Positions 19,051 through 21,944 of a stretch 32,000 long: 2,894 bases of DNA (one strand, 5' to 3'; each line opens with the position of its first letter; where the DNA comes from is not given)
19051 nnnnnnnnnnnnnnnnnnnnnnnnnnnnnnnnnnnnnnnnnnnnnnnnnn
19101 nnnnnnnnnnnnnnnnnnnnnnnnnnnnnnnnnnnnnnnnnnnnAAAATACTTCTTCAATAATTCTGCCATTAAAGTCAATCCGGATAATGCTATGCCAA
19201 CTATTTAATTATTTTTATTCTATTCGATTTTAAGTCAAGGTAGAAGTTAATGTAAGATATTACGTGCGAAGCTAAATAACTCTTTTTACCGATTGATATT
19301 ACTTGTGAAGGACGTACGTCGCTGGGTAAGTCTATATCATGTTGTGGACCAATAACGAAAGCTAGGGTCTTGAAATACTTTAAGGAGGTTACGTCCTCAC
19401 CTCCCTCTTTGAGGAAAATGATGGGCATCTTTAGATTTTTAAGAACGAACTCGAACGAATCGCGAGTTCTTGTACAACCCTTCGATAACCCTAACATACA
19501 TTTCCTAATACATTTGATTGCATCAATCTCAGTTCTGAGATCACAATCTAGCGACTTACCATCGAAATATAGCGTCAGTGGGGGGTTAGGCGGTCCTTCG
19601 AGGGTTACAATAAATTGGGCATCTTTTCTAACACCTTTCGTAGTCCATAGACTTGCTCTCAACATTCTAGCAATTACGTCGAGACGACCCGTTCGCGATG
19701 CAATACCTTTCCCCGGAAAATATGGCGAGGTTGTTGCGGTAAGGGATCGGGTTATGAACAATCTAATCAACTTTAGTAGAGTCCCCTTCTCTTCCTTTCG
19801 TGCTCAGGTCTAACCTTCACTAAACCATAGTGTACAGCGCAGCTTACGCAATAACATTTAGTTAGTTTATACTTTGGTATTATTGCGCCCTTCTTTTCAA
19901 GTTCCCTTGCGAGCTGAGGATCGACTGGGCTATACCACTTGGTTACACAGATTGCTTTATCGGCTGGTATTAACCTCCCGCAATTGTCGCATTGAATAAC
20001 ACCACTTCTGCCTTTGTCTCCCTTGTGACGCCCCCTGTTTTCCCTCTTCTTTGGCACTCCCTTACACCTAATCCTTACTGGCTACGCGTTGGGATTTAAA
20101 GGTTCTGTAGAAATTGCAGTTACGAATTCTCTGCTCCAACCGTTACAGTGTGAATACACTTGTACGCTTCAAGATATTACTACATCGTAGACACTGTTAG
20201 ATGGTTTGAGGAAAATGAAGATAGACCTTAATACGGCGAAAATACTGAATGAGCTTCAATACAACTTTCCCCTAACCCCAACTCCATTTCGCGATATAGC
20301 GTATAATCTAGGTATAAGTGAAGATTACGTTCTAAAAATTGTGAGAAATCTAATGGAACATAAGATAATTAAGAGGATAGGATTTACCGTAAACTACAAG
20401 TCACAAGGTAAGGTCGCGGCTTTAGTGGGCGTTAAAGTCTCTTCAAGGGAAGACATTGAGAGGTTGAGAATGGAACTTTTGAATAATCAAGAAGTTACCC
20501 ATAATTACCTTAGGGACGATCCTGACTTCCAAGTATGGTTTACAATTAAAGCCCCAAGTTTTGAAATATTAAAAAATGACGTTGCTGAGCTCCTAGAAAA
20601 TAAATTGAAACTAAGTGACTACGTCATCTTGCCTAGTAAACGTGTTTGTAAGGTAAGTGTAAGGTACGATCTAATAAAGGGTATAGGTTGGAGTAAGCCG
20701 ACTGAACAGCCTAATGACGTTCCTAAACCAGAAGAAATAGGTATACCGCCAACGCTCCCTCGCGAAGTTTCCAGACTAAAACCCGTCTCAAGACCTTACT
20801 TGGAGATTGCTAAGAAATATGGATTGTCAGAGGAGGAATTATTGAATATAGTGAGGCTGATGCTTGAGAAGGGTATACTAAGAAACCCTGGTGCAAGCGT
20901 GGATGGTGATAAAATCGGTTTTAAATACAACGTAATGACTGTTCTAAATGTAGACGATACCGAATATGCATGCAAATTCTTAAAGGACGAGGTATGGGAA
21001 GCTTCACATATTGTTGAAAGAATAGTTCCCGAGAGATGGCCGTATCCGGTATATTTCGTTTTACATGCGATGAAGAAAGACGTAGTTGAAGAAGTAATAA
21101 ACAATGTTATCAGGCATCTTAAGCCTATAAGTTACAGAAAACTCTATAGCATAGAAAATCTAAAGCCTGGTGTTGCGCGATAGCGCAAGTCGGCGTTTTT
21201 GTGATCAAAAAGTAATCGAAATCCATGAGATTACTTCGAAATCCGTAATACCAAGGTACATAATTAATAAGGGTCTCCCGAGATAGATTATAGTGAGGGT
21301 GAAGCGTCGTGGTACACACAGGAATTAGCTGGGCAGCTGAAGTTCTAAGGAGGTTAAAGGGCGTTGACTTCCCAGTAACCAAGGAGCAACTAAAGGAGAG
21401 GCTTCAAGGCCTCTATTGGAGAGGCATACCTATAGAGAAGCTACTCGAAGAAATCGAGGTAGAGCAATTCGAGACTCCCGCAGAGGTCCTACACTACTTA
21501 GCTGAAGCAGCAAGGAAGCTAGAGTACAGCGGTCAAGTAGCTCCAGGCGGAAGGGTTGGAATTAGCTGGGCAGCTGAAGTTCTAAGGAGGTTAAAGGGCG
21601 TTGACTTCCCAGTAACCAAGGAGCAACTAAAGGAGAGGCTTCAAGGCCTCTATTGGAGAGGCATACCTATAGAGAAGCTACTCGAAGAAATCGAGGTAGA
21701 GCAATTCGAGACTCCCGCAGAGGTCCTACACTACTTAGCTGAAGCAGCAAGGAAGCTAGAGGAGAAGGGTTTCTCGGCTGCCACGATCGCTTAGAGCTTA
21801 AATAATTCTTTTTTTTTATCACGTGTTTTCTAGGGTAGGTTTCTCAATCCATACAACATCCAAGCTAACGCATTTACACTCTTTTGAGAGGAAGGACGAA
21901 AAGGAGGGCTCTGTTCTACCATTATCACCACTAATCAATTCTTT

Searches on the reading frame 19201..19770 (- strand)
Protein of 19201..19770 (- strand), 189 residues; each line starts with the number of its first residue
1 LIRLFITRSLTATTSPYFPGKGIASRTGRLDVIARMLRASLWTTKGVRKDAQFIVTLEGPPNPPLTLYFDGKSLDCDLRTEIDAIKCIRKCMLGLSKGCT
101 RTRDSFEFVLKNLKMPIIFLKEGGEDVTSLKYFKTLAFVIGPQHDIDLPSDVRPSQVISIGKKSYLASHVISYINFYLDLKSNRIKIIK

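Call 3: search_protein_families(library=pfam, proteins=[window:19201-19770:-], max_evalue=1)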
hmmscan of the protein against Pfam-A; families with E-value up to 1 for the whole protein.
window:19201-19770:- (189 aa): 2 families
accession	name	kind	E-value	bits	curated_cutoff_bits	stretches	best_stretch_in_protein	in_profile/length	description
PF04013.17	Methyltrn_RNA_2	-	4.6e-19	69.4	25.5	1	2-179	1-194/198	Putative SAM-dependent RNA methyltransferase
PF08384.15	NPP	-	0.38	11.2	21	0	77-96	10-29/44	Pro-opiomelanocortin, N-terminal region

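Call 4: search_protein_families(library=ncbifam, proteins=[window:19201-19770:-], max_evalue=1)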
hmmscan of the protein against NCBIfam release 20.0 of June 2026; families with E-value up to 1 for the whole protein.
window:19201-19770:- (189 aa): 1 family
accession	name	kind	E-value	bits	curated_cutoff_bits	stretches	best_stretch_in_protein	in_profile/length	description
NF002560.0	PRK02135.1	equivalog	7.6e-23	81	183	1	3-182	2-198/200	tRNA (pseudouridine(54)-N(1))-methyltransferase TrmY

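Call 42: find_homologous_proteins(query=window:19201-19770:-, max_evalue=0.00001)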
Query window:19201-19770:- (189 aa): 14 proteins with E <= 0.00001 among 75 candidates.
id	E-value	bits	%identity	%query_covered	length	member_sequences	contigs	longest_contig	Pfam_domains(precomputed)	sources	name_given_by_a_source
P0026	9.5e-119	412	99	98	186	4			PF04013.18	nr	nr:hypothetical protein [Ignicoccus islandicus]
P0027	1.6e-77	277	68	97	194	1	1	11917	PF04013.18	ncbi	-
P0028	1.1e-64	235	62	95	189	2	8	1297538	PF04013.18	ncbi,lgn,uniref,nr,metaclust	ncbi:hypothetical protein [Ignicoccus hospitalis]|uniref:tRNA (pseudouridine(54)-N(1))-methyltransfe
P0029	2.5e-60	221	60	94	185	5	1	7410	PF04013.18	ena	-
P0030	1.7e-57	212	53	97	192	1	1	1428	PF04013.18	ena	-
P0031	2.3e-57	212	58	94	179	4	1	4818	PF04013.18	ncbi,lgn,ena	-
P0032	1.3e-56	209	57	96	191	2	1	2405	PF04013.18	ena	-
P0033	1.9e-56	208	54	96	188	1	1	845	PF04013.18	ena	-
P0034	7.8e-56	206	54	95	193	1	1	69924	PF04013.18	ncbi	-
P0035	1.3e-54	203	55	94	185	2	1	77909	PF04013.18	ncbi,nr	ncbi:MAG: hypothetical protein GXO07_01110 [Crenarchaeota archaeon]|nr:hypothetical protein [Thermop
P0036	5.1e-53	197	52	97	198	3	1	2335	PF04013.18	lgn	-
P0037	2.1e-51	192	50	96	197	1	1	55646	PF04013.18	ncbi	-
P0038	2.8e-21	94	38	94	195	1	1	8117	PF04013.18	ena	-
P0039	8.1e-20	89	36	94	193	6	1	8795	PF04013.18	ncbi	-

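Call 43: find_encoding_contigs(protein=P0034, flank=4000, max_places=2)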
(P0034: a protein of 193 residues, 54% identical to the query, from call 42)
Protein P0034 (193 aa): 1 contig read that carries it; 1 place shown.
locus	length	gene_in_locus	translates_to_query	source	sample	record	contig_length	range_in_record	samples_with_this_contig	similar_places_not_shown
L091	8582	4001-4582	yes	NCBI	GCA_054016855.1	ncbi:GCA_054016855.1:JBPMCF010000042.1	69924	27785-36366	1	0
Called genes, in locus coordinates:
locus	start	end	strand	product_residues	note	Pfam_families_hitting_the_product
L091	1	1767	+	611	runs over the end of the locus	PF02730:AFOR_N, PF01314:AFOR_C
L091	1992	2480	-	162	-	PF11387:DUF2795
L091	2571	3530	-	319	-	PF13404:HTH_AsnC-type (faint), PF22451:NirdL-like_HTH, PF17805:AsnC_trans_reg2, PF22451:NirdL-like_HTH, PF17805:AsnC_trans_reg2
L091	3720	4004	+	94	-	PF01283:Ribosomal_S26e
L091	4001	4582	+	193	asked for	PF04013:Methyltrn_RNA_2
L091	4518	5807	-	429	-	PF22023:Pus10_THUMP_arc, PF21238:Pus10_C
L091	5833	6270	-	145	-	-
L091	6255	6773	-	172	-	-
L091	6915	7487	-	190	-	-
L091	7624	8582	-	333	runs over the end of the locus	PF06849:DUF1246, PF06973:DUF1297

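Call 44: find_encoding_contigs(protein=P0037, flank=4000, max_places=2)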
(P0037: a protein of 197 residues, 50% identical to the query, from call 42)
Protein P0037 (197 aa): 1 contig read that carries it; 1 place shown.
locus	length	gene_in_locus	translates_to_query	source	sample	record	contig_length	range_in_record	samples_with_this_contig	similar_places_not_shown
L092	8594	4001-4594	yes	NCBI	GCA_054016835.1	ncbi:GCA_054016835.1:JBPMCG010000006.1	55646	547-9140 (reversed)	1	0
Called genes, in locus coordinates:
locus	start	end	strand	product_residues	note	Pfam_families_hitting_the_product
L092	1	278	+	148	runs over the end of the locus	-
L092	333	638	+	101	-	-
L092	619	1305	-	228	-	-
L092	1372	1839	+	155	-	PF01090:Ribosomal_S19e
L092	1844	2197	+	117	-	PF01984:dsDNA_bind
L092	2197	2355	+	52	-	PF00832:Ribosomal_L39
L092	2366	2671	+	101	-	PF01198:Ribosomal_L31e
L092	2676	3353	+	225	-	PF01912:eIF-6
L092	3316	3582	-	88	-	-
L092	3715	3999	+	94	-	PF01283:Ribosomal_S26e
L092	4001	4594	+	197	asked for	PF04013:Methyltrn_RNA_2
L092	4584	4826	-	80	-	-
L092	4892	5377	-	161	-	PF04250:DUF429 (faint)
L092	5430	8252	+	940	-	PF00270:DEAD, PF00271:Helicase_C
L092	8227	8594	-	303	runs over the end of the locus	?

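Call 45: find_encoding_contigs(protein=P0027, flank=6000, max_places=2)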
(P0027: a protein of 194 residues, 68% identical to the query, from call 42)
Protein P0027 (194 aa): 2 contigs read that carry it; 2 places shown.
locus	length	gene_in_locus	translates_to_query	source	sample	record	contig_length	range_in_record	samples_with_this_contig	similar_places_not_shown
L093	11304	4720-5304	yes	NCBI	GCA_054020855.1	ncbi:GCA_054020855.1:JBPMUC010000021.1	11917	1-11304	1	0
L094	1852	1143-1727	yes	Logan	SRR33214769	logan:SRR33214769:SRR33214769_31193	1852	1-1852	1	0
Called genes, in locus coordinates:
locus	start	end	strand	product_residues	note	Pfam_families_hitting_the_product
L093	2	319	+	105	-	?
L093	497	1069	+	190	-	-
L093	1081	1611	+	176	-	-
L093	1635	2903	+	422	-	PF22023:Pus10_THUMP_arc, PF21238:Pus10_C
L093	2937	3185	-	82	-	PF11387:DUF2795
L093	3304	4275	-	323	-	PF13404:HTH_AsnC-type (weak), PF13412:HTH_24 (faint), PF22451:NirdL-like_HTH, PF17805:AsnC_trans_reg2, PF22451:NirdL-like_HTH, PF17805:AsnC_trans_reg2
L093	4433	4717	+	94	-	PF01283:Ribosomal_S26e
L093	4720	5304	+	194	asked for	PF04013:Methyltrn_RNA_2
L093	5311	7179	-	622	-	PF02730:AFOR_N, PF01314:AFOR_C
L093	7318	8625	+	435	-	PF18195:GatD_N, PF00710:Asparaginase, PF17763:Asparaginase_C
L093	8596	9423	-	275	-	-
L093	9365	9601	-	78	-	-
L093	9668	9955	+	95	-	PF01035:DNA_binding_1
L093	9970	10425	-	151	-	-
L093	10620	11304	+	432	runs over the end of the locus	?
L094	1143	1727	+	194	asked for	PF04013:Methyltrn_RNA_2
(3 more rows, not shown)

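Call 62: find_encoding_contigs(protein=P0039, flank=5000, max_places=3)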
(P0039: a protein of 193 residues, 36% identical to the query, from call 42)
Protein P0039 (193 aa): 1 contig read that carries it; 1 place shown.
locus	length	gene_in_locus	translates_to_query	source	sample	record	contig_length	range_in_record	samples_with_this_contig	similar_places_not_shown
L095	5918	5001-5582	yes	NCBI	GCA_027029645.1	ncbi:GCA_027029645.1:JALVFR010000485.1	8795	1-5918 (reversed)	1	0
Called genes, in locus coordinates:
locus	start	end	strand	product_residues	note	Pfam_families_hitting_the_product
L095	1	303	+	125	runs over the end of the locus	-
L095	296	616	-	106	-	PF03297:Ribosomal_S25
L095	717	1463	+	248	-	PF01978:TrmB, PF12840:HTH_20 (weak), PF13412:HTH_24 (weak)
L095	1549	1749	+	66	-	PF01402:RHH_1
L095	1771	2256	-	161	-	-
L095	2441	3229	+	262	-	PF01596:Methyltransf_3 (weak), PF01135:PCMT, PF08704:GCD14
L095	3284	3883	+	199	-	-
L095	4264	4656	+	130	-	PF09180:ProRS-C_1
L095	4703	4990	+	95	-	PF01283:Ribosomal_S26e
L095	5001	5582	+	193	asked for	PF04013:Methyltrn_RNA_2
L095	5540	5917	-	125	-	?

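Call 72: find_encoding_contigs(protein=P0035, flank=10000, max_places=1)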
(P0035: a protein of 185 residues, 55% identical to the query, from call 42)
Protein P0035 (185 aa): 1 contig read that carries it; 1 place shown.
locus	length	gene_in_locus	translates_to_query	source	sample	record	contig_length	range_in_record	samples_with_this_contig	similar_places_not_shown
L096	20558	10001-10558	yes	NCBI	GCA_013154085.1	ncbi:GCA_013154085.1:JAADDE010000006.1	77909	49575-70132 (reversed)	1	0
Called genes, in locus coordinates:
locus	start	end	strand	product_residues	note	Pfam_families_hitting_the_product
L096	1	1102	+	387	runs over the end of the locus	-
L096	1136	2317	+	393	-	-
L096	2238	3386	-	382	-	PF00149:Metallophos, PF12850:Metallophos_2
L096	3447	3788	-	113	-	-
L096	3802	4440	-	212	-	PF01487:DHquinase_I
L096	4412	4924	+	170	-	PF01209:Ubie_methyltran (weak), PF13489:Methyltransf_23, PF07021:MetW, PF13847:Methyltransf_31, PF08241:Methyltransf_11, PF08242:Methyltransf_12, PF13649:Methyltransf_25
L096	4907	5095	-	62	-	-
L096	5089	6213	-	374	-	PF13167:GTP-bdg_N, PF16360:GTP-bdg_M, PF01926:MMR_HSR1, PF00009:GTP_EFTU (weak)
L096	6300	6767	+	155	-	PF01090:Ribosomal_S19e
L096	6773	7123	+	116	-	PF01984:dsDNA_bind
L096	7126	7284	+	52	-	PF00832:Ribosomal_L39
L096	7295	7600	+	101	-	PF01198:Ribosomal_L31e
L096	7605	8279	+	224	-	PF01912:eIF-6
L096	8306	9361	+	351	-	PF00483:NTP_transferase, PF12804:NTP_transf_3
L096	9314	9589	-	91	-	-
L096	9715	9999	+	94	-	PF01283:Ribosomal_S26e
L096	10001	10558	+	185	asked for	PF04013:Methyltrn_RNA_2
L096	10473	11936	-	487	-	PF02538:Hydantoinase_B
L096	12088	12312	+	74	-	-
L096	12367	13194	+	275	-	PF06745:ATPase, PF23442:DUF7125 (weak)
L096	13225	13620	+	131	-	PF14697:Fer4_21 (faint), PF13237:Fer4_10 (weak), PF12838:Fer4_7 (weak), PF13187:Fer4_9 (weak), PF00037:Fer4 (weak)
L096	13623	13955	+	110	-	-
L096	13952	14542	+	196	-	PF05175:MTS (faint)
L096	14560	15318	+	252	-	PF14801:TrmI-like_N (weak), PF08704:GCD14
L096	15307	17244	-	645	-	PF16177:ACAS_N, PF00501:AMP-binding, PF13193:AMP-binding_C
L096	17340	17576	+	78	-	-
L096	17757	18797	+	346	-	PF26356:Pelota_N, PF03464:eRF1_2 (faint), PF03465:eRF1_3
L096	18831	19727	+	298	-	PF13793:Pribosyltran_N, PF00156:Pribosyltran, PF14572:Pribosyl_synth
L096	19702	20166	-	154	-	PF01949:Endo_dU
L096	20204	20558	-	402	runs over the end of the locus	PF01637:ATPase_2, PF13191:AAA_16, PF05621:TniB (weak), PF00004:AAA (weak), PF13401:AAA_22, PF22606:Cdc6-ORC-like_ATPase_lid, PF22703:Cdc6_lid, PF09079:WHD_Cdc6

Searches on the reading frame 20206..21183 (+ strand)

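Call 3: search_protein_families(library=pfam, proteins=[window:20206-21183:+], max_evalue=1)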
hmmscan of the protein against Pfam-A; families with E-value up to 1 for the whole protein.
window:20206-21183:+ (325 aa): 11 families
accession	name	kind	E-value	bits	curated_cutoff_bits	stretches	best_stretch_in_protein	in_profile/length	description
PF17805.7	AsnC_trans_reg2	-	1e-32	112.5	27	2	236-320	1-86/86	AsnC-like ligand binding domain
PF22451.2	NirdL-like_HTH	-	1.1e-26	92.6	27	2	12-55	3-46/47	Siroheme decarboxylase NirDL-like HTH domain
PF13404.12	HTH_AsnC-type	-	2.5e-06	27.6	27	1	12-44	7-36/42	AsnC-type helix-turn-helix domain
PF10985.13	DUF2805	-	6.4e-05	23.7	22.5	0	26-52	12-38/71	Protein of unknown function (DUF2805)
PF13412.12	HTH_24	-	0.00034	20.5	21.9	1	12-56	7-48/48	Winged helix-turn-helix DNA-binding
PF21984.2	DnaD_N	-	0.0013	19.4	27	0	29-57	39-67/101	DnaD N-terminal domain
PF09639.16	YjcQ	-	0.0039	17.8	23.3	1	12-70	2-59/95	YjcQ protein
PF21120.3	MCM_WH_arc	-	0.0041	17.5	26.1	1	199-228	28-57/63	Archaeal MCM, winged-helix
PF02082.26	Rrf2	-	0.011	16.3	30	1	13-56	11-54/132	Iron-dependent Transcriptional regulator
PF16221.11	HTH_47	-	0.062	13.3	27.1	0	199-226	50-77/78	winged helix-turn-helix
PF24409.1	wHTH-PRTase_assc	-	0.097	13.2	27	0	30-56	16-42/83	wHTH-PRTase associated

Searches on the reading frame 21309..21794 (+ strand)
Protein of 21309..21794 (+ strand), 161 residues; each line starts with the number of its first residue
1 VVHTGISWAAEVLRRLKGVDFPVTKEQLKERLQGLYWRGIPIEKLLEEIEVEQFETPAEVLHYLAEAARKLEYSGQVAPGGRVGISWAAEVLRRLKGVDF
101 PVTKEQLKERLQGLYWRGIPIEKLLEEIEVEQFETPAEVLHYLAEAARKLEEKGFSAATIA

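Call 3: search_protein_families(library=pfam, proteins=[window:21309-21794:+], max_evalue=1)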
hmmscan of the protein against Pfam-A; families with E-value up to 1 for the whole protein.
window:21309-21794:+ (161 aa): 23 families
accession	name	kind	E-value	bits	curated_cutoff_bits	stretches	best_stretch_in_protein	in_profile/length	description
PF11387.14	DUF2795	-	1e-21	77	25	2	8-61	2-54/54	Protein of unknown function (DUF2795)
PF19102.7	DUF5789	-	3.1e-05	24.3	21.7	0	42-64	41-63/75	Family of unknown function (DUF5789)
PF00174.25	Oxidored_molyb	-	0.00097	19.2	24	0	31-68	65-98/169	Oxidoreductase molybdopterin binding domain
PF08278.16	DnaG_DnaB_bind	-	0.0033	18.2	29.1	0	115-153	56-96/124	DNA primase DnaG DnaB-binding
PF05266.19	DUF724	-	0.0033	17.8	38.4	1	123-158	53-88/188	Protein of unknown function (DUF724)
PF20795.3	DUF6841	-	0.0044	18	27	1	114-159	30-73/129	NTF2-like protein (DUF6841)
PF01329.24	Pterin_4a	-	0.0057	17.2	26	0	22-89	2-71/91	Pterin 4 alpha carbinolamine dehydratase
PF20683.2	DUF6819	-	0.0064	16.6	23.5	0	33-108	24-91/171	Domain of unknown function (DUF6819)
PF19131.5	DUF5814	-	0.012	15.7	25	0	25-78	79-129/148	Family of unknown function (DUF5814)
PF19919.4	bpX3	-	0.017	15.2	27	0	37-62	146-171/174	MoxR-vWA-beta-propeller ternary system domain bpX3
PF19187.6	HTH_PafC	-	0.024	14.9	32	0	99-130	27-58/115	PafC helix-turn-helix domain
PF14739.11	DUF4472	-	0.029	15.4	26.6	0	42-62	19-39/107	Domain of unknown function (DUF4472)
PF03033.26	Glyco_transf_28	-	0.042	14.4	26.2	0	86-153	17-87/139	Glycosyltransferase family 28 N-terminal domain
PF21434.3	TerS_N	-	0.047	14.1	27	0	56-68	34-46/50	Phage G20C small terminase, N-terminal domain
PF10437.14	Lip_prot_lig_C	-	0.06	13.7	24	0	26-54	44-72/85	Bacterial lipoate protein ligase C-terminus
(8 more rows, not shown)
